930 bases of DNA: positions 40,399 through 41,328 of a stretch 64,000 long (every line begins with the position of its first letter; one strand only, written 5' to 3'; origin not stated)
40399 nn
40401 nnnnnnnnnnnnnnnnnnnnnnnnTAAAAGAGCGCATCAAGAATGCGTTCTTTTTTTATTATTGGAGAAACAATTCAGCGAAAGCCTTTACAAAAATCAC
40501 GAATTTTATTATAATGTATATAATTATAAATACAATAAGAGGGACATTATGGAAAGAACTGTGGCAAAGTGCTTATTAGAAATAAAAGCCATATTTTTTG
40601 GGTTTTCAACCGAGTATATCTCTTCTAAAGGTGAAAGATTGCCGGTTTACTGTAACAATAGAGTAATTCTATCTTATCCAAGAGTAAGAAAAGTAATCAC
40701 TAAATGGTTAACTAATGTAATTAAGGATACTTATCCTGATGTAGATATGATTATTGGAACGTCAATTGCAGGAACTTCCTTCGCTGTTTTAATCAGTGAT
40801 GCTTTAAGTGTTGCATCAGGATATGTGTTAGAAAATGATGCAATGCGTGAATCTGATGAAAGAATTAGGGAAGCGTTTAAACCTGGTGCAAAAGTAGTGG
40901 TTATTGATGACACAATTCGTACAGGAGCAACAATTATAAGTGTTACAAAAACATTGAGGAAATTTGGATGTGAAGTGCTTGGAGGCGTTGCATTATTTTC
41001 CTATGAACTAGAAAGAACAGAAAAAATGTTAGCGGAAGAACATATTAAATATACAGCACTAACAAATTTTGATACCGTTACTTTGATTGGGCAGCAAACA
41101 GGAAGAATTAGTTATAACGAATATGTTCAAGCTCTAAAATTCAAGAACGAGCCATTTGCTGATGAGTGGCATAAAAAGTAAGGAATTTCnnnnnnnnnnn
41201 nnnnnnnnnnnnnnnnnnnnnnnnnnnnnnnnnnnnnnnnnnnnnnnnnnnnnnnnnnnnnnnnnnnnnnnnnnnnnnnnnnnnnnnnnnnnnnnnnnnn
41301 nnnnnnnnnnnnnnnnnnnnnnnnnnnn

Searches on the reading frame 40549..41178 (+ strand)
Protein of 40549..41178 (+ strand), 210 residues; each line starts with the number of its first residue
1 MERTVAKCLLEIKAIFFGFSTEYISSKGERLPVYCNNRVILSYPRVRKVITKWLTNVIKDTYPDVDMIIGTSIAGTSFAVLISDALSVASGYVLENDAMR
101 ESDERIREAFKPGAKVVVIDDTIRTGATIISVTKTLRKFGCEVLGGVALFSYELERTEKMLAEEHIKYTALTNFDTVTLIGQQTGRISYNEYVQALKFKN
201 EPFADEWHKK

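Call 12: search_protein_families(library=pfam, proteins=[window:40549-41178:+], max_evalue=0.001)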
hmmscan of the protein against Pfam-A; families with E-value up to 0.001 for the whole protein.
window:40549-41178:+ (210 aa): 1 family
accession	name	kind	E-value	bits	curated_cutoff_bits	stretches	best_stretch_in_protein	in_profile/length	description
PF00156.33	Pribosyltran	-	2.3e-08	34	26.3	1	41-158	6-128/158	Phosphoribosyl transferase domain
